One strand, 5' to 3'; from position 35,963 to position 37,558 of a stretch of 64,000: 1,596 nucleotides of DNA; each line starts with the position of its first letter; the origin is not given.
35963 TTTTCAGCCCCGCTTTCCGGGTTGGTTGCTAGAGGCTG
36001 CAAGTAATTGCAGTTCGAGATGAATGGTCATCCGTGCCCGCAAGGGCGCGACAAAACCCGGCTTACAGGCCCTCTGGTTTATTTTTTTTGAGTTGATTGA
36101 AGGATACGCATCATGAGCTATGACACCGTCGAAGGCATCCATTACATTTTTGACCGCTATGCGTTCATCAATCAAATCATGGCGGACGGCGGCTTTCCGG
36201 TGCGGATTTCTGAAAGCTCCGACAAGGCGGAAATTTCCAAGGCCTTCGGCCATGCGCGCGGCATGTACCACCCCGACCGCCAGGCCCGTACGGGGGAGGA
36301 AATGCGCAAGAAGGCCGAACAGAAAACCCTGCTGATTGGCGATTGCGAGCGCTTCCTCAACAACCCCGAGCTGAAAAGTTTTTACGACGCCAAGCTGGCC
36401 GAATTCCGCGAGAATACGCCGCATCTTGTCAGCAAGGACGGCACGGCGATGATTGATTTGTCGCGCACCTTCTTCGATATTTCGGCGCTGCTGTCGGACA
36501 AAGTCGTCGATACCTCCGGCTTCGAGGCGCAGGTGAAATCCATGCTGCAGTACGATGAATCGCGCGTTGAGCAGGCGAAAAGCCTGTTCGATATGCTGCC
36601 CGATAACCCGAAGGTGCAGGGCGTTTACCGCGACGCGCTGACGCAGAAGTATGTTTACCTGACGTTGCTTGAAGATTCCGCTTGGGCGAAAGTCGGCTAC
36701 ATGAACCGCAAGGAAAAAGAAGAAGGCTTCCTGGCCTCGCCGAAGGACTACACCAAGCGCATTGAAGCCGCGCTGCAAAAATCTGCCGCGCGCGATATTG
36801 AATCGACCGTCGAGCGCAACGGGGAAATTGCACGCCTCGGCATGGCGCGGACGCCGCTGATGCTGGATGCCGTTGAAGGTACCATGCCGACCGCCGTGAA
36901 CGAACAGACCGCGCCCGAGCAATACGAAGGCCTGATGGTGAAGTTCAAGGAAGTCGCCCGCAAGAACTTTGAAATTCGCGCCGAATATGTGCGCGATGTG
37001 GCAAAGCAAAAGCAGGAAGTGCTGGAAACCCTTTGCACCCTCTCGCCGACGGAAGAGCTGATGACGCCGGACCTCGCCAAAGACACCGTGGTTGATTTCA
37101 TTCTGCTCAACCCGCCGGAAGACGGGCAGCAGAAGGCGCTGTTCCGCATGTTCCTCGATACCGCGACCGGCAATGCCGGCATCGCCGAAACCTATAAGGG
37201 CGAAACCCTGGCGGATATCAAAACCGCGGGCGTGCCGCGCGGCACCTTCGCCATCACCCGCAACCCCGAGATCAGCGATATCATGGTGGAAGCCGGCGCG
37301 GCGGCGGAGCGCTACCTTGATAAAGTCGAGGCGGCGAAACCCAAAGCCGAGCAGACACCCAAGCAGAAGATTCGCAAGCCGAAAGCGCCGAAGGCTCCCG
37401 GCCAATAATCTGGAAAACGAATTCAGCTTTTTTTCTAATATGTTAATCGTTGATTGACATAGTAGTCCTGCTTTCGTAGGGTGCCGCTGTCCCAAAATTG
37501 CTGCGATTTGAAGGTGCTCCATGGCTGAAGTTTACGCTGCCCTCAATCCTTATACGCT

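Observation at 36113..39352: An orphan J-domain protein heads the paralog array, suggesting a J-protein/client module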

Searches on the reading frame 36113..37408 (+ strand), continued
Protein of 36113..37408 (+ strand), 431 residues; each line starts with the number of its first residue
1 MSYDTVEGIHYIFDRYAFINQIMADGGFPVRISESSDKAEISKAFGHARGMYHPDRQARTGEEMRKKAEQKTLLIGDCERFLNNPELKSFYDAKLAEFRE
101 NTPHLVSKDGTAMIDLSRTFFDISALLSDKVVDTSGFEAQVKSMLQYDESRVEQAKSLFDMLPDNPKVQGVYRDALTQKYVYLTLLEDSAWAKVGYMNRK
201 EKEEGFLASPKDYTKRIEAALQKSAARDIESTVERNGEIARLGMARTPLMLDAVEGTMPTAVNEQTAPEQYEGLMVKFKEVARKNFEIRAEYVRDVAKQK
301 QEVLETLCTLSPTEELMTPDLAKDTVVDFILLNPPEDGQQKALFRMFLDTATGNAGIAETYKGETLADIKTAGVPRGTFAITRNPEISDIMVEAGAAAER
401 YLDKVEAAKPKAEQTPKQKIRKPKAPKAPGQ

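Call 47: fold_search(model_id=the predicted structure, library=pdb)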
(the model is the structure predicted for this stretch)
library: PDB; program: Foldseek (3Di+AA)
matches with E <= 10: 144; with E <= 0.001: 0
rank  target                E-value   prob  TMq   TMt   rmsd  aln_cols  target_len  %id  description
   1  2qsa                  7.5e-02  1.00  0.17  0.64   5.1       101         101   20  Crystal structure of J-domain of DnaJ homolog dnj-2 precursor from C.elegans. (released 2007-08-14)
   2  4it5_A                1.1e-01  0.97  0.15  0.37  16.8       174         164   16  Chaperone HscB from Vibrio cholerae (released 2013-01-30)
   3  4it5_C                1.4e-01  0.97  0.15  0.37  16.4       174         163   17  Chaperone HscB from Vibrio cholerae (released 2013-01-30)
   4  1fpo_A                1.4e-01  0.94  0.16  0.38  19.0       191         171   18  HSC20 (HSCB), A J-TYPE CO-CHAPERONE FROM E. COLI (released 2000-12-08)
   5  2dmx_MODEL_1_A        1.5e-01  1.00  0.13  0.58   2.8        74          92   20  Solution structure of the J domain of DnaJ homolog subfamily B member 8 (released 2006-10-24)
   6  6rzy_A                2.0e-01  1.00  0.15  0.87   1.6        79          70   18  Plasmodium falciparum PFA0660w Hsp40 co-chaperone J-domain (released 2019-10-02)
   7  4it5_B                3.0e-01  0.85  0.15  0.36  17.3       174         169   16  Chaperone HscB from Vibrio cholerae (released 2013-01-30)
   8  8fit_A                3.0e-01  0.12  0.10  0.16  23.9       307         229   12  Multi-state design of two-state switchable hinge proteins (released 2023-08-16)
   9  2ej7_MODEL_1_A        4.0e-01  1.00  0.14  0.67   2.4        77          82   14  Solution structure of the DnaJ domain of the human protein HCG3, a hypothetical protein tmp_locus_21 (released 2007-09-18)
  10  6yxx_BK               4.9e-01  0.99  0.15  0.27   5.9        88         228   15  State A of the Trypanosoma brucei mitoribosomal large subunit assembly intermediate (released 2020-10-14)
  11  6h2f_G                6.5e-01  0.05  0.09  0.11  34.9       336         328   11  Structure of the pre-pore AhlB of the tripartite alpha-pore forming toxin, AHL, from Aeromonas hydrophila. (released 2019-07-10)
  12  6h2f_E                6.9e-01  0.06  0.10  0.12  37.1       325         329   11  Structure of the pre-pore AhlB of the tripartite alpha-pore forming toxin, AHL, from Aeromonas hydrophila. (released 2019-07-10)
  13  7lic_A                7.2e-01  0.10  0.11  0.12  22.9       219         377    8  The structure of the insect olfactory receptor OR5 from Machilis hrabei (released 2021-08-11)
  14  3bvo_B                8.8e-01  0.60  0.14  0.33  22.8       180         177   16  Crystal structure of human co-chaperone protein HscB (released 2008-01-15)
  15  6grj_A                9.7e-01  0.05  0.10  0.12  37.8       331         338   12  Structure of the AhlB pore of the tripartite alpha-pore forming toxin, AHL, from Aeromonas hydrophila. (released 2019-07-03)
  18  3bvo_A                1.1e+00  0.47  0.14  0.31  22.6       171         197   15  Crystal structure of human co-chaperone protein HscB (released 2008-01-15)
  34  2ctq_MODEL_1_A        2.6e+00  0.91  0.15  0.53   2.0        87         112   20  Solution structure of J-domain from human DnaJ subfamily C menber 12 (released 2005-11-24)
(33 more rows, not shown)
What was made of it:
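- On J-domain proteins (PF00226; Hsp70 co-chaperones): Foldseek: 6rzy_A at TM 0.87 and rmsd 1.6 Å; 2dmx, 2ej7 and 2ctq at probability 0.9-1.0 (call 47).
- On HscB: Foldseek alignments to 4it5, 1fpo and 3bvo have rmsd 16-23 Å beyond the J-domain (call 47).
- Closest known: Class C. Same: HscB structures are among the Foldseek hits (call 47).
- Checked: It superposes on solved J-domains: 6rzy_A at TM 0.87 and rmsd 1.6 Å, and 2dmx, 2ej7 and 2ctq at probability 0.9-1.0 (call 47).
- The model superposes on J-domains at 1.6-2.8 Å (call 47).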

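Call 58: find_homologous_proteins(query=A5)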
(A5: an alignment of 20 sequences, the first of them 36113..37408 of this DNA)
Query A5 (20 sequences) (431 aa, profile of the alignment): 58 proteins with E <= 0.001 among 8000 candidates.
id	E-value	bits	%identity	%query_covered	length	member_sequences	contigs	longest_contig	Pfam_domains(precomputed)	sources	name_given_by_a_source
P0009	2.4e-186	638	63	97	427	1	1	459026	-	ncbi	-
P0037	5.4e-180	617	47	100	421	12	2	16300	-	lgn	-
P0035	1.5e-179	616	49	92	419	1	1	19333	-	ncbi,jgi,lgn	-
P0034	2.1e-178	612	49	92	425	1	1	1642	-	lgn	-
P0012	2.8e-178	611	60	98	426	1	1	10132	-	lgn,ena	-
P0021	3.0e-178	611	60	94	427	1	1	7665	-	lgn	-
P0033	4.6e-178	611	48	92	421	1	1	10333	-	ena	-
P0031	4.8e-178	611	51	92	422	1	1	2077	-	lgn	-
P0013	1.6e-177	609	62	94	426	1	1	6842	-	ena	-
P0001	2.4e-177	608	100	100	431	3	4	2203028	-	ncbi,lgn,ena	-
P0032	8.0e-177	606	49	93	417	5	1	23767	-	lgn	-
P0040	2.6e-176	605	46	100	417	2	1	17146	-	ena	-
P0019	6.7e-176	603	60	99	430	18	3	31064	-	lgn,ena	-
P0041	1.1e-175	603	46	100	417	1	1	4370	-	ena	-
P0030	1.2e-175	603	50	93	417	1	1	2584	-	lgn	-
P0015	7.8e-175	600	61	99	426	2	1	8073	PF00226.37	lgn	-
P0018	2.0e-174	599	60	99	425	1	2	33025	PF00226.37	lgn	-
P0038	7.1e-172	590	44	97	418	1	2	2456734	-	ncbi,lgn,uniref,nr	ncbi:MAG: hypothetical protein HYS17_08730 [Micavibrio aeruginosavorus]|uniref:J domain-containing p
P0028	1.9e-170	585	49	100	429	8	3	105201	-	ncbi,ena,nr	ncbi:MAG TPA: hypothetical protein PLX33_02725 [Alphaproteobacteria bacterium]|nr:hypothetical prote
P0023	4.2e-168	578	61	94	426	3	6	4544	PF00226.37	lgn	-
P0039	5.0e-166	571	45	93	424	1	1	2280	-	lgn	-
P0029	2.1e-165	569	50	99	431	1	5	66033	-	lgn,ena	-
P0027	3.9e-165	568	51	99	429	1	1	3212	-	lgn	-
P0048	7.6e-160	551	42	95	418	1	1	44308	-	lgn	-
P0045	2.5e-156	539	45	94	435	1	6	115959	-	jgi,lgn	jgi:hypothetical protein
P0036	9.3e-147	507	46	97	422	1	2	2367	-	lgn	-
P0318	2.0e-128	447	35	98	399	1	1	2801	PF00226.37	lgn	-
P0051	5.6e-117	409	28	96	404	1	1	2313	PF00226.37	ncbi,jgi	jgi:curved DNA-binding protein CbpA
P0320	2.2e-114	401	27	91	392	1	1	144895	PF00226.37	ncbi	ncbi:MAG: hypothetical protein ACKVOE_04620 [Rickettsiales bacterium]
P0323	2.1e-5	42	38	11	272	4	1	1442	PF05099.19,PF00226.37,PF13446.12,PF27507.1,PF04391.18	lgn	-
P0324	3.5e-5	41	43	9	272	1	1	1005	PF05099.19,PF00226.37,PF13446.12,PF27507.1,PF04391.18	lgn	-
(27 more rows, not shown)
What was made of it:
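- Tried and rejected: It was capped on candidates and missed known distant members, so absence cannot be concluded from it (call 58).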

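Call 77: search_protein_families(library=padloc, proteins=[window:36113-37408:+], max_evalue=0.1)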
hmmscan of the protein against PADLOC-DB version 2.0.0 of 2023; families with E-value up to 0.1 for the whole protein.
window:36113-37408:+ (431 aa): 0 families

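Call 78: search_protein_families(library=phrogs, proteins=[window:36113-37408:+], max_evalue=0.1)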
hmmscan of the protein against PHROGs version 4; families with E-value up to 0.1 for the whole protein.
window:36113-37408:+ (431 aa): 0 families

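Call 83: list_cluster_members(proteins=[P0001, P0054, P0108, P0029, P0045, P0037, P0111, P0109])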
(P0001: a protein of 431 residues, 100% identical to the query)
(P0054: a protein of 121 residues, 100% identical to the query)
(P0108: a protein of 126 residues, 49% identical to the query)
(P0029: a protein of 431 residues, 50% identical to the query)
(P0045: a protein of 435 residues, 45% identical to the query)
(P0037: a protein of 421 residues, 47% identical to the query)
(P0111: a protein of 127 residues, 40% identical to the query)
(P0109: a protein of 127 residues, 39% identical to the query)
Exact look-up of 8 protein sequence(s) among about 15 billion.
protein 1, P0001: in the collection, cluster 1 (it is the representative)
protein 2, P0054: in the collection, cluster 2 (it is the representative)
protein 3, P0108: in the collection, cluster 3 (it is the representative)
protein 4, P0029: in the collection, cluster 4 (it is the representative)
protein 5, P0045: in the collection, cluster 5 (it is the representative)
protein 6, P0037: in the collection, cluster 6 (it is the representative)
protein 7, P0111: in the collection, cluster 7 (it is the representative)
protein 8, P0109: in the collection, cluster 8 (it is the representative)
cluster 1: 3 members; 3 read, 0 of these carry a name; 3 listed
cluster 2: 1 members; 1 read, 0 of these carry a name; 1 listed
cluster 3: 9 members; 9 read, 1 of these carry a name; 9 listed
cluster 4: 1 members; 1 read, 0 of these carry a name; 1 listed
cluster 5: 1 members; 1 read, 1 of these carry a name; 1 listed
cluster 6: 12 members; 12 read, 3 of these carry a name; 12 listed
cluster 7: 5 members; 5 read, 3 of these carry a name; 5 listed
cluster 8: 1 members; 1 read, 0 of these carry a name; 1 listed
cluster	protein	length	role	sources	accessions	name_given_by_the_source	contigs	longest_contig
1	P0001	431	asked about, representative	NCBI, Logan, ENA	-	-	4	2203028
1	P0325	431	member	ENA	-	-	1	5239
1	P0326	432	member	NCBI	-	-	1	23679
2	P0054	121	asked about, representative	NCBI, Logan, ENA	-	-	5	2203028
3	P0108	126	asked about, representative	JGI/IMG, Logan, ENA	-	-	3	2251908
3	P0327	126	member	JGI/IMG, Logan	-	hypothetical protein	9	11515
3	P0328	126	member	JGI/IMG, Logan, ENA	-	-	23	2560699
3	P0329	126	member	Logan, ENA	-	-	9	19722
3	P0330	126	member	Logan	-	-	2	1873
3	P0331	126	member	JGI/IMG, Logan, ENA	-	-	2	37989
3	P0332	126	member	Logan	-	-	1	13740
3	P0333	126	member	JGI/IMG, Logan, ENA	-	-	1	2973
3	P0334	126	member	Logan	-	-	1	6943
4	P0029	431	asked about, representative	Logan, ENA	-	-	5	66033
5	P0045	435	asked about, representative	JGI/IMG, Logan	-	hypothetical protein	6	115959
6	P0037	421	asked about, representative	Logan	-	-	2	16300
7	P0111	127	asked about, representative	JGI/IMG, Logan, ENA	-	-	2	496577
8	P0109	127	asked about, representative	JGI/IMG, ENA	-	-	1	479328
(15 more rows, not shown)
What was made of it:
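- On Conserved J-protein/small-paralog gene module: The contig-length shortcut proved unreliable (call 83).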

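Call 84: find_encoding_contigs(protein=P0029, flank=8000, max_places=2)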
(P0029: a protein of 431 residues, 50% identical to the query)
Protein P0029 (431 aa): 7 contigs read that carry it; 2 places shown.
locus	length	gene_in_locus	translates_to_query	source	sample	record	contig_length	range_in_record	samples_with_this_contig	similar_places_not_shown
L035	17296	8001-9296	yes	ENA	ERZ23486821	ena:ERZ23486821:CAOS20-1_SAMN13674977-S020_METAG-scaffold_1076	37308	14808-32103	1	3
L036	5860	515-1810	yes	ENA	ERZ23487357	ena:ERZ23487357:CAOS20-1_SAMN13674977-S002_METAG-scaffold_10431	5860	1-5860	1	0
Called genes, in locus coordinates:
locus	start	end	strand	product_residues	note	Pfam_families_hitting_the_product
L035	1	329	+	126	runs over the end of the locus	PF01127:Sdh_cyt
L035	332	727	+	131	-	PF01127:Sdh_cyt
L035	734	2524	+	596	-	PF00890:FAD_binding_2, PF01266:DAO (faint), PF02910:Succ_DH_flav_C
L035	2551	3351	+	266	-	PF13085:Fer2_3, PF13183:Fer4_8, PF13237:Fer4_10 (weak), PF13534:Fer4_17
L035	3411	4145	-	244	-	-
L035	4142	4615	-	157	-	-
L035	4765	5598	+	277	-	PF01048:PNP_UDP_1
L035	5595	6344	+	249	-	PF01510:Amidase_2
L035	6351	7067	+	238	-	PF01510:Amidase_2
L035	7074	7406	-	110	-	PF00893:Multi_Drug_Res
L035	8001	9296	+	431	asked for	-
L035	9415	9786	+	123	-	-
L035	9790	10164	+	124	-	-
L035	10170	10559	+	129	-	-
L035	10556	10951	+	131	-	-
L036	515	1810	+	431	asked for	-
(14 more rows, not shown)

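Call 86: list_cluster_members(proteins=[P0027, P0028, P0030, P0031, P0032, P0033, P0034, P0035, P0036, P0039])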
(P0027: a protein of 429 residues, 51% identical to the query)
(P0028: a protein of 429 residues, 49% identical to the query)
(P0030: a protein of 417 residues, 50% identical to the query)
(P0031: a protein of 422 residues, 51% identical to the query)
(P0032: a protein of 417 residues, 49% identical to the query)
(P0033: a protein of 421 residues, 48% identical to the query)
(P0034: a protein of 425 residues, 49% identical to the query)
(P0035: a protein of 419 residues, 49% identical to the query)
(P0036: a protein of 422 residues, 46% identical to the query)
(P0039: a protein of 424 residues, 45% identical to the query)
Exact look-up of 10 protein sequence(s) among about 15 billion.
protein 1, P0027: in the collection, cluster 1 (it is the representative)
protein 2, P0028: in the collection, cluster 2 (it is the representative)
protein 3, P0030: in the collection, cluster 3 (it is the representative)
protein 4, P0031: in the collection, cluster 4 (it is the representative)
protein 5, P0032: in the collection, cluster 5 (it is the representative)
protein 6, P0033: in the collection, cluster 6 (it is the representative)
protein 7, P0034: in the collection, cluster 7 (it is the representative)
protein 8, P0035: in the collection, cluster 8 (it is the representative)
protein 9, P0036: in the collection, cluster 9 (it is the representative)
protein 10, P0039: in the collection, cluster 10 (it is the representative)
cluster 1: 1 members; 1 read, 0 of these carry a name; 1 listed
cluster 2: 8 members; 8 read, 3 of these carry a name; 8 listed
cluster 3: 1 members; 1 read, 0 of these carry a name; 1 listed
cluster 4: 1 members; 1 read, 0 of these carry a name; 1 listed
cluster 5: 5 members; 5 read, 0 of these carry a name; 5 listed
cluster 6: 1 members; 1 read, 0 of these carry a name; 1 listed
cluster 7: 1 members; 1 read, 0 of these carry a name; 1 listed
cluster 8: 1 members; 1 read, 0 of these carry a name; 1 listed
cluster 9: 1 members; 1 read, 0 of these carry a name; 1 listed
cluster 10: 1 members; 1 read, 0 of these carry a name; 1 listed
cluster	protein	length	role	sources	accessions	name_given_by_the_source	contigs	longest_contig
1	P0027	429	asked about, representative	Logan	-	-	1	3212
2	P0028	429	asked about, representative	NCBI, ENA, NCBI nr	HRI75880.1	MAG TPA: hypothetical protein PLX33_02725 [Alphaproteobacteria bacterium] | hypothetical protein [Alphaproteobacteria bacterium]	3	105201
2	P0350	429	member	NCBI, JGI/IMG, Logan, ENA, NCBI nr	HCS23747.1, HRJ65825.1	MAG TPA: hypothetical protein PLW48_01690 [Alphaproteobacteria bacterium] | hypothetical protein [Rhodospirillaceae bacterium]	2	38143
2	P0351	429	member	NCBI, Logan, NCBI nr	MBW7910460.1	MAG: hypothetical protein H3C49_04170 [Alphaproteobacteria bacterium] | hypothetical protein [Alphaproteobacteria bacterium]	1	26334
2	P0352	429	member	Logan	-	-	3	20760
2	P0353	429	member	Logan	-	-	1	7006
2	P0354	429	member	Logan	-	-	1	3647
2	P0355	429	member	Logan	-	-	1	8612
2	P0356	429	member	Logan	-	-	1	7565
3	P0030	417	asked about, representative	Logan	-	-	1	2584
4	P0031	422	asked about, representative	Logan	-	-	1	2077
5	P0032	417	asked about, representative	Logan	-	-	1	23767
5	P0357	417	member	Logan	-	-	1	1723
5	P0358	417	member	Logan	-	-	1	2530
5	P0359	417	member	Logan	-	-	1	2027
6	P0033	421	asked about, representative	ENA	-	-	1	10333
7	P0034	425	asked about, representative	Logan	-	-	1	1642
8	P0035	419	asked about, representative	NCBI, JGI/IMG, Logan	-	-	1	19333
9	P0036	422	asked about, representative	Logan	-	-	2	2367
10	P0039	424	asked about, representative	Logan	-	-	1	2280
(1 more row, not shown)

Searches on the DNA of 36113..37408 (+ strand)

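Call 29: search_rna_families(sources=[L003, L007, L009, L016, L018, L026, L027, L028], threshold=gathering)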
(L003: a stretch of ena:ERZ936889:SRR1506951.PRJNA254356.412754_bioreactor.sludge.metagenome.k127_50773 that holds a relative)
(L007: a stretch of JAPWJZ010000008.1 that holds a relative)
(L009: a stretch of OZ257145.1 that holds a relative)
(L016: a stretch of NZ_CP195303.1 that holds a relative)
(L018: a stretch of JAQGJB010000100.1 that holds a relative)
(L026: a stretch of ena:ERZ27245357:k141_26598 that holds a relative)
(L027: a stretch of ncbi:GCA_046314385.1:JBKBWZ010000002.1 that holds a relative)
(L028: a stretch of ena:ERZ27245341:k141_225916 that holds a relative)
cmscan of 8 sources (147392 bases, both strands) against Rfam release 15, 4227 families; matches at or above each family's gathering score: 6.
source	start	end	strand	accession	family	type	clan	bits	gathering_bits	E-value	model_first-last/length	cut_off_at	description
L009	9592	9970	+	RF00010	RNaseP_bact_a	Gene; ribozyme;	CL00002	313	100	3.3e-101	1-367/367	no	Bacterial RNase P class A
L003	5579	5965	+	RF00010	RNaseP_bact_a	Gene; ribozyme;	CL00002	312.9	100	3.3e-101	1-367/367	no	Bacterial RNase P class A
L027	7068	7454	+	RF00010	RNaseP_bact_a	Gene; ribozyme;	CL00002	312.4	100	5.1e-101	1-367/367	no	Bacterial RNase P class A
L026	7108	7494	+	RF00010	RNaseP_bact_a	Gene; ribozyme;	CL00002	309.9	100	3.6e-100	1-367/367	no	Bacterial RNase P class A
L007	9568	9966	+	RF00010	RNaseP_bact_a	Gene; ribozyme;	CL00002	307.2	100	2.9e-99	1-367/367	no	Bacterial RNase P class A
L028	7110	7502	+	RF00010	RNaseP_bact_a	Gene; ribozyme;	CL00002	306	100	7.6e-99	1-367/367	no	Bacterial RNase P class A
